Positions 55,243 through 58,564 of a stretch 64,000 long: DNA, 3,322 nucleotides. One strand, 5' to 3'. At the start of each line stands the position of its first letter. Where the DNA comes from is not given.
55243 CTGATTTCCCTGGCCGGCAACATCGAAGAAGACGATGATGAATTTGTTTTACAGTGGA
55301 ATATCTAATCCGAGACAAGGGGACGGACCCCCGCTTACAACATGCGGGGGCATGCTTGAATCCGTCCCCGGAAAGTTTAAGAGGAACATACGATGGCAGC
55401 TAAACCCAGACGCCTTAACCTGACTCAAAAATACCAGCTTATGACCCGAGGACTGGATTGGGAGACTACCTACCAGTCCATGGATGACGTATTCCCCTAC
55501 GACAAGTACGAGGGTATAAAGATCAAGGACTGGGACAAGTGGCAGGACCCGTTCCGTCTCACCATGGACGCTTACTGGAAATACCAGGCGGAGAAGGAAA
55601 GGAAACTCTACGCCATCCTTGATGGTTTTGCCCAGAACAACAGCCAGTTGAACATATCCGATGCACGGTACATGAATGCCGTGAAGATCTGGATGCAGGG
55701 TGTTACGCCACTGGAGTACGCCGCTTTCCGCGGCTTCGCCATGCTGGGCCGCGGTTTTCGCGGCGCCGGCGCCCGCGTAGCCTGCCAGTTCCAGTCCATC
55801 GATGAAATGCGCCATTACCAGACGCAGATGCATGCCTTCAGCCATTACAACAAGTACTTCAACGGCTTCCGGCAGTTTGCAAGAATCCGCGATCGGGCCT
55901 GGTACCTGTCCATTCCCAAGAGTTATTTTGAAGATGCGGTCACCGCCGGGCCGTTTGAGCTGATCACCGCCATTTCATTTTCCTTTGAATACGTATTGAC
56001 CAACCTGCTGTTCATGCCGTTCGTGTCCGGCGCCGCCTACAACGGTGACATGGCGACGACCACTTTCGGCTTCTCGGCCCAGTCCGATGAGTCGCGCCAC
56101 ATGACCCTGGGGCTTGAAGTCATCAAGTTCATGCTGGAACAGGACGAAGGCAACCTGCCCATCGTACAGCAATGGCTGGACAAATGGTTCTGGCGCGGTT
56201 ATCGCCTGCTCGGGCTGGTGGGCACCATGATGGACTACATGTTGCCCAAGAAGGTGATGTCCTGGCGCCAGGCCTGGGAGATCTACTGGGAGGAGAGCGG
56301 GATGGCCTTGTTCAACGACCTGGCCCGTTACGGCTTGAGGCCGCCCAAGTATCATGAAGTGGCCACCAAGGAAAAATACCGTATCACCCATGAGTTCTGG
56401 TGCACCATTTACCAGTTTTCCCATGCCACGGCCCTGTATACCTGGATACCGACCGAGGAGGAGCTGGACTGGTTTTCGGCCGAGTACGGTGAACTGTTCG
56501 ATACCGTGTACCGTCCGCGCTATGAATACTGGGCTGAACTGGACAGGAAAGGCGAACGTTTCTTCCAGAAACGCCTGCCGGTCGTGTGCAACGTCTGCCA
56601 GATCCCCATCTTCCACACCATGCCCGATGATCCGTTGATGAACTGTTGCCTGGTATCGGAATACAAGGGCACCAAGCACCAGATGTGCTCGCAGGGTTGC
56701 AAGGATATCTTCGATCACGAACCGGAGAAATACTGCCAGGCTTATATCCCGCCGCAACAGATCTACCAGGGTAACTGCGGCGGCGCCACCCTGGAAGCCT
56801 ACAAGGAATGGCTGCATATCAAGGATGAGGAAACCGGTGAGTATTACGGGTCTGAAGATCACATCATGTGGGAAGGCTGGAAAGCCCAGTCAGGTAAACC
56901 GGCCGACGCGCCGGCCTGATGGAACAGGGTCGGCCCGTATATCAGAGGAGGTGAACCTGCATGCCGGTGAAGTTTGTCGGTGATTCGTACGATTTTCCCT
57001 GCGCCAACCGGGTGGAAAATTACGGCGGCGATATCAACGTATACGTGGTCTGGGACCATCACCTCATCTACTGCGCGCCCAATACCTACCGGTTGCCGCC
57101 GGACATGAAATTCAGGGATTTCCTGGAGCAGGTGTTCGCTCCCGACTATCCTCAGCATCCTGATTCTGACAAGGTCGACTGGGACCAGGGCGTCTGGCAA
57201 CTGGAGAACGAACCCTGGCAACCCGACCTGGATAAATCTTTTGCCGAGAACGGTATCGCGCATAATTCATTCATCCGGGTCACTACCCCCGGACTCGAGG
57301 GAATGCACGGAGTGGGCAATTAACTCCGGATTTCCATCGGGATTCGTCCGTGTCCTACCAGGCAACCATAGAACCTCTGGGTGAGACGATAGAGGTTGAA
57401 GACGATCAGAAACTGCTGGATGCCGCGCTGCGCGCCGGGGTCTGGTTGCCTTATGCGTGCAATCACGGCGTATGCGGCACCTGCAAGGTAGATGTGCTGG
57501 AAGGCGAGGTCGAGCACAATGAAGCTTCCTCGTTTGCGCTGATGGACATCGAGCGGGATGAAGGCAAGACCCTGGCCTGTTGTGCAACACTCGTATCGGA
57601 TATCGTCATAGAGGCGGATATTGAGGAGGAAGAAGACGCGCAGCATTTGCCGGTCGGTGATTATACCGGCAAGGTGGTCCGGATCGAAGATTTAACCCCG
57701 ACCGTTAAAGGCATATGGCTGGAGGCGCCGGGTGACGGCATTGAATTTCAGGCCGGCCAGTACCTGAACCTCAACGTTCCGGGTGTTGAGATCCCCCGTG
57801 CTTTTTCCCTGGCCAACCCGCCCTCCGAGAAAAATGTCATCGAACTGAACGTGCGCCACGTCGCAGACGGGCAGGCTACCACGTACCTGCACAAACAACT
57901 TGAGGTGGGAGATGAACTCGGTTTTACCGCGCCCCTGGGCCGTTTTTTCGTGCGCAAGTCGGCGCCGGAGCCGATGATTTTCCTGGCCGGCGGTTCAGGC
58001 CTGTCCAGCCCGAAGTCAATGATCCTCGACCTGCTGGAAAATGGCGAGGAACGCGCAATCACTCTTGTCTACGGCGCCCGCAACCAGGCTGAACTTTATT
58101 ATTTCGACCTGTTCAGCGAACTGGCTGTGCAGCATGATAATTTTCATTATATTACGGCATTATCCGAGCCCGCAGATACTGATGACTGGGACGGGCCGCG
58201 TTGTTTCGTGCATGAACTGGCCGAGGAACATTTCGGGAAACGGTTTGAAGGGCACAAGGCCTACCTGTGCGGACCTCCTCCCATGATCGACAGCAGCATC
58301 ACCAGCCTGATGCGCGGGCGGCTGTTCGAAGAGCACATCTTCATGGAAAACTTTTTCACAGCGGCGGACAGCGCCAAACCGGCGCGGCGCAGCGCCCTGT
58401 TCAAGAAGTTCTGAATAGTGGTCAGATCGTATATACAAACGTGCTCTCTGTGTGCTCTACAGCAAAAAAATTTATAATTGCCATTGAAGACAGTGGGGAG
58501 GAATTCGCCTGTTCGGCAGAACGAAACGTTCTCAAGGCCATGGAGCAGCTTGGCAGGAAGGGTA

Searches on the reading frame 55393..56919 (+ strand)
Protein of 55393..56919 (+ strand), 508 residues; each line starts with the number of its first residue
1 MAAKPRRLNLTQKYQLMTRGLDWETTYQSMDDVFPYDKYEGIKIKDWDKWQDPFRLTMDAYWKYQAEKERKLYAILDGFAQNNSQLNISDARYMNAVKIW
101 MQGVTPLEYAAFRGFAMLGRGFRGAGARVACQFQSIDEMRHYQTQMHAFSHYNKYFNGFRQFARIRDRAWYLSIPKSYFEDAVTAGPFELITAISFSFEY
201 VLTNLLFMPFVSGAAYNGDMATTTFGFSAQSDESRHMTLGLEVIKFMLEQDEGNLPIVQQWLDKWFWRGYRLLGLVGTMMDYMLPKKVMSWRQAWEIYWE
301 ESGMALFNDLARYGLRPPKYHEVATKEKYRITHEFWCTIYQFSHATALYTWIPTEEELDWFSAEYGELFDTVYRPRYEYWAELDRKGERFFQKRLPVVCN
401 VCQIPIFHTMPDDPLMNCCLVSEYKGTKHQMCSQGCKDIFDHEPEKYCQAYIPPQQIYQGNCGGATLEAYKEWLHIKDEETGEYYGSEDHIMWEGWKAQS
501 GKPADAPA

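Call 6: search_protein_families(library=pfam, proteins=[window:55393-56919:+])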
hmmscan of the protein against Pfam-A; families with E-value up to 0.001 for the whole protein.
window:55393-56919:+ (508 aa): 2 families
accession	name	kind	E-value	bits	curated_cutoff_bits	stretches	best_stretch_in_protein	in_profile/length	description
PF02332.24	Phenol_Hydrox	-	2e-67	227.6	24.4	1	23-251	1-230/230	Methane/Phenol/Alkene Hydroxylase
PF04945.19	YHS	-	2.5e-08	34.2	30.3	1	421-450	17-46/47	YHS domain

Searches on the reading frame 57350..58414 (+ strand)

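Call 7: search_protein_families(library=pfam, proteins=[window:57350-58414:+])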
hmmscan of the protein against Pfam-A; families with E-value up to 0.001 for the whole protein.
window:57350-58414:+ (354 aa): 4 families
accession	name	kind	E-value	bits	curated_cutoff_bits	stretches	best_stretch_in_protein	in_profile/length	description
PF00111.32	Fer2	-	9.1e-21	74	21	1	6-80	2-75/77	2Fe-2S iron-sulfur cluster binding domain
PF00175.26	NAD_binding_1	-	7.3e-17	62.4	22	1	211-314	1-105/109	Oxidoreductase NAD-binding domain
PF00970.30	FAD_binding_6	-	9.7e-13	48.7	21.1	1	124-199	21-97/99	Oxidoreductase FAD-binding domain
PF08030.17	NAD_binding_6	-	0.00067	20.2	22.2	0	210-264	5-65/156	Ferric reductase NAD binding domain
